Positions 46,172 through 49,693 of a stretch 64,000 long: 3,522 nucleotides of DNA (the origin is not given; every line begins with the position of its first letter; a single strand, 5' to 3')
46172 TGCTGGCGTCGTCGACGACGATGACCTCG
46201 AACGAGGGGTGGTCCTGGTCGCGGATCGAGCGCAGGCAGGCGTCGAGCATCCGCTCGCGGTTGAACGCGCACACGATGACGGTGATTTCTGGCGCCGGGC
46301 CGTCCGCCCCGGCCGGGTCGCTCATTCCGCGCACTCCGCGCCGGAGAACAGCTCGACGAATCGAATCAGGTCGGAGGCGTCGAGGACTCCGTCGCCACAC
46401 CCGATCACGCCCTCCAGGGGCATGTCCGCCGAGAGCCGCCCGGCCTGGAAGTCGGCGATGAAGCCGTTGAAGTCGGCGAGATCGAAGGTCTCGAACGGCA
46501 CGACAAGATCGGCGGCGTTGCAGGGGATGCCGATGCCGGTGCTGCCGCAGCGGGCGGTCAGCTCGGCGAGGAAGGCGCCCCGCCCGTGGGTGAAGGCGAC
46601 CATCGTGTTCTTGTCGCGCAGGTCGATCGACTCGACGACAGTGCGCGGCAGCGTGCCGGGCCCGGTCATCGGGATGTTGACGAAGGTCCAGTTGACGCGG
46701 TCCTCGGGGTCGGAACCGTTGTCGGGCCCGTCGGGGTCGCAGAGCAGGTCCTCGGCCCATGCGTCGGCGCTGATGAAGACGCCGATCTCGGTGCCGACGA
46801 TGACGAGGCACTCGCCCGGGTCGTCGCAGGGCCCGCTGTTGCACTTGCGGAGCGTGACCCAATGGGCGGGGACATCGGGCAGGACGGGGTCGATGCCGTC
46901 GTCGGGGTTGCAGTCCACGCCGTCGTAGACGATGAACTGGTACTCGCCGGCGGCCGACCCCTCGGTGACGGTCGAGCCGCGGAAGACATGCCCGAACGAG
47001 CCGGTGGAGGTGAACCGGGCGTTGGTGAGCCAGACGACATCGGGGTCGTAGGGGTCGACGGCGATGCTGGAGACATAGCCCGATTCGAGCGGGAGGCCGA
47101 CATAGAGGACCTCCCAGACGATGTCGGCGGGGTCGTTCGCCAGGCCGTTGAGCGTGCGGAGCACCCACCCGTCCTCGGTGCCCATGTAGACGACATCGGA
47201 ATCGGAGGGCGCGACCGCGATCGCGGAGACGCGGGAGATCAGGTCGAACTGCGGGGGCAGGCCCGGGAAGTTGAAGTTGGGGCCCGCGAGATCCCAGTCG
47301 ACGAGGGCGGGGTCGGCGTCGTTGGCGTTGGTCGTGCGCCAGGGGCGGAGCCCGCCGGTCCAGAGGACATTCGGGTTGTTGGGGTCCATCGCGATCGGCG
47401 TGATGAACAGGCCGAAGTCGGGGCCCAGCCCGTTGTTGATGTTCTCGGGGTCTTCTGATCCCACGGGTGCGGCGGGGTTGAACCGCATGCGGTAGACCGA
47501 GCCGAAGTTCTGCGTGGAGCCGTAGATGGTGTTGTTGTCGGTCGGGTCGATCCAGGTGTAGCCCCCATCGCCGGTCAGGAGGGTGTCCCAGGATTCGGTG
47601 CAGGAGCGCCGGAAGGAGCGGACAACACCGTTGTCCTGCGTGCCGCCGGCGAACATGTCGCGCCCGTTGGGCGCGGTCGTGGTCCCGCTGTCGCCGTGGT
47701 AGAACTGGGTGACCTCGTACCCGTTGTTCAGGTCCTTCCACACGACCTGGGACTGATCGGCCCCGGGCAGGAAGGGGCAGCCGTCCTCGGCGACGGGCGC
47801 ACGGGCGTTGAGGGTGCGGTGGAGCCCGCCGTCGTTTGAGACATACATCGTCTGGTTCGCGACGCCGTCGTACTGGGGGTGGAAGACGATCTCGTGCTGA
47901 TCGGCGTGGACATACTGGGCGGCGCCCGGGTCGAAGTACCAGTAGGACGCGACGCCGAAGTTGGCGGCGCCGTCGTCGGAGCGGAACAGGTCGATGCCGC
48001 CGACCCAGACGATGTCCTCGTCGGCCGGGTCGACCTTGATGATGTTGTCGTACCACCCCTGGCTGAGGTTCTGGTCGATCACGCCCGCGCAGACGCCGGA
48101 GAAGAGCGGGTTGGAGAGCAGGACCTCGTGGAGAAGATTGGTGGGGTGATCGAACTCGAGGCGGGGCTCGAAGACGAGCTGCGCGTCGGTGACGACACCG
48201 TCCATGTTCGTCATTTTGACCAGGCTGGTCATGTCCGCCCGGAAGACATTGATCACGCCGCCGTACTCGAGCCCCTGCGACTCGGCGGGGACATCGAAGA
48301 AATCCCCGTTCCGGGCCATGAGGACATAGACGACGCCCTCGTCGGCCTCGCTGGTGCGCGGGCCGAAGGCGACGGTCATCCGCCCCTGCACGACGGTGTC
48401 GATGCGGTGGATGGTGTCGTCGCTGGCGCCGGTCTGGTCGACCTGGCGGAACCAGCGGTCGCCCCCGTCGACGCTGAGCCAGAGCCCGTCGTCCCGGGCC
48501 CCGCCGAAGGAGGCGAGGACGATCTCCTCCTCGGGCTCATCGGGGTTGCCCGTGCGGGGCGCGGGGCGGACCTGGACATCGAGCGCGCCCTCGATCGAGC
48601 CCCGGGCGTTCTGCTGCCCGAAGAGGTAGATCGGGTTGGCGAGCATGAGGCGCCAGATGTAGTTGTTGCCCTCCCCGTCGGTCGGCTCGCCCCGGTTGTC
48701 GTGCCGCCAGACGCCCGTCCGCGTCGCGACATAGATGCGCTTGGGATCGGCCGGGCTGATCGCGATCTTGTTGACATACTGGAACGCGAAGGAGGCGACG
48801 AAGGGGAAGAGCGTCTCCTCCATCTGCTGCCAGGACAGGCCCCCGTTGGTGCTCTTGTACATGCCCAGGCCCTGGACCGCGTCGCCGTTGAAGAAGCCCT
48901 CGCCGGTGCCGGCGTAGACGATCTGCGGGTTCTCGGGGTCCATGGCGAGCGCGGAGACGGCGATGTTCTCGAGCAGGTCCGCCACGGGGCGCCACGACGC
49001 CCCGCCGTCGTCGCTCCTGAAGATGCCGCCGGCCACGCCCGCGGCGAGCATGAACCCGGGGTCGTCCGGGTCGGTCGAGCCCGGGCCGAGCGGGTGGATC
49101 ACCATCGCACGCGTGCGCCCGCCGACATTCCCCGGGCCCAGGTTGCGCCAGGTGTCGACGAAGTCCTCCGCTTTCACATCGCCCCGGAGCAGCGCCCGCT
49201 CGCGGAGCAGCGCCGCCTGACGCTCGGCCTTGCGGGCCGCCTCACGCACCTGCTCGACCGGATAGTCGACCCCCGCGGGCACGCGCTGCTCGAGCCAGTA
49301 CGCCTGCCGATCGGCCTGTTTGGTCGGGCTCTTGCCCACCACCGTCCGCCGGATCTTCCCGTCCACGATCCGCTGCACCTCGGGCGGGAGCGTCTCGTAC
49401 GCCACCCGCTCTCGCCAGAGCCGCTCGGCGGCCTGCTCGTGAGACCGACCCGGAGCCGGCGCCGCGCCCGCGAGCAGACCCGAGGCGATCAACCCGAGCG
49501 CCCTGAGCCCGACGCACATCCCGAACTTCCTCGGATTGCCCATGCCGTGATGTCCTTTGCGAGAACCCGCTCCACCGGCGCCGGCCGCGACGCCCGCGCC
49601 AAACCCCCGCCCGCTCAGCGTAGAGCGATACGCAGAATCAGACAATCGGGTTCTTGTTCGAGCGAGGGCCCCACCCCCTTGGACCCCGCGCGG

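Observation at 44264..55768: Island of five consecutive secreted proteins sharing a ~57-aa Cys...GCP-COOH dockerin-like module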

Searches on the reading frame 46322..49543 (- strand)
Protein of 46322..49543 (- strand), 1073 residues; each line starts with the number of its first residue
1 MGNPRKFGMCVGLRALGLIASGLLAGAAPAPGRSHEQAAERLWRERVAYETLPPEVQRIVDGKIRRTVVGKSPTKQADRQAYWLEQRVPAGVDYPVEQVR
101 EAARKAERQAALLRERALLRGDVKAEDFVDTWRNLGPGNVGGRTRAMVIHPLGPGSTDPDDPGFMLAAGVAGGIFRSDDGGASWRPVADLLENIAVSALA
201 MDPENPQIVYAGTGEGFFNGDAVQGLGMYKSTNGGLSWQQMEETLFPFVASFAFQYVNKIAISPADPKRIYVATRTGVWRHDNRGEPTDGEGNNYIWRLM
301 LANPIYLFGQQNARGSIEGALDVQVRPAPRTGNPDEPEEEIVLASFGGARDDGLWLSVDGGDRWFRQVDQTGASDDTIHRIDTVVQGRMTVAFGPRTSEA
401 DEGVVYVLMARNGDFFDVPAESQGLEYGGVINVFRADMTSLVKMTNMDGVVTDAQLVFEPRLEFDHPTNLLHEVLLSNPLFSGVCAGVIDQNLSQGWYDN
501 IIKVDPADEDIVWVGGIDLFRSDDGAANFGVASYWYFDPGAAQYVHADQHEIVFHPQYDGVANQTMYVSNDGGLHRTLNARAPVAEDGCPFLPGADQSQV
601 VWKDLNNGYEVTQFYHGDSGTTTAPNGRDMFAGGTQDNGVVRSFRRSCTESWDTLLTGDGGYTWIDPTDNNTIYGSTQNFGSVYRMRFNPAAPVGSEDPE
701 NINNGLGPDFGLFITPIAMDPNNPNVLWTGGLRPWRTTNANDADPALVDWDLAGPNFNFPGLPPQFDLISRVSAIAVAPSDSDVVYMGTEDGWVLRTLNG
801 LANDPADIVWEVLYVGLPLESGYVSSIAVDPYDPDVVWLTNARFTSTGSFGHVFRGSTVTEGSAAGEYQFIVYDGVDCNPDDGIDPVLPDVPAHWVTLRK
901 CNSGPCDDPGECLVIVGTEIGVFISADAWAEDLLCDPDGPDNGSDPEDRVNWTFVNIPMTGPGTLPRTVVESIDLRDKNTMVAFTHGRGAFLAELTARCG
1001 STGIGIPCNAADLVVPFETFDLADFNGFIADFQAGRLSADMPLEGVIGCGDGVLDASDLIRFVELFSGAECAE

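Call 5: search_protein_families(library=ncbifam, proteins=[window:46322-49543:-], max_evalue=0.01)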
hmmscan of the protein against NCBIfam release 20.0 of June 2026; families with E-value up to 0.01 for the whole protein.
window:46322-49543:- (1073 aa): 2 families
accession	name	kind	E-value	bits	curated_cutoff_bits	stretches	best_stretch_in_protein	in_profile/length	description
NF045728.1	glycosyl_F510_1955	equivalog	6.3e-16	58.4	175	2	173-286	73-168/246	F510_1955 family glycosylhydrolase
NF041540.1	dockerin_GC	domain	2e-08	34.5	29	1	1015-1068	13-65/67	GC-type dockerin domain-anchored protein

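Call 6: search_protein_families(library=pfam, proteins=[window:46322-49543:-], max_evalue=0.01)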
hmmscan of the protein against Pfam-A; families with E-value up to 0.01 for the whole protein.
window:46322-49543:- (1073 aa): 1 family
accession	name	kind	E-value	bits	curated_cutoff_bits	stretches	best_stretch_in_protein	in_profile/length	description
PF15902.12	Sortilin-Vps10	-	0.0002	20.7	33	1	174-271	3-84/446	Sortilin, neurotensin receptor 3,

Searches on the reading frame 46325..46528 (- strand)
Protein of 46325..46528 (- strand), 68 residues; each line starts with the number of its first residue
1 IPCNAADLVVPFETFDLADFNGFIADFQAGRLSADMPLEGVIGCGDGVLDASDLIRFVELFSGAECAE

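Call 55: search_protein_families(library=pfam, proteins=[window:46325-46528:-], max_evalue=10)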
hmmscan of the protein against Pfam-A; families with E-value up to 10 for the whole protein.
seq(68 aa): 1 family
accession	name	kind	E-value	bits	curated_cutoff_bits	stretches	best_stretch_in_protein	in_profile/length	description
PF13202.12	EF-hand_5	-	0.24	11.4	25.9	1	45-58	12-25/25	EF hand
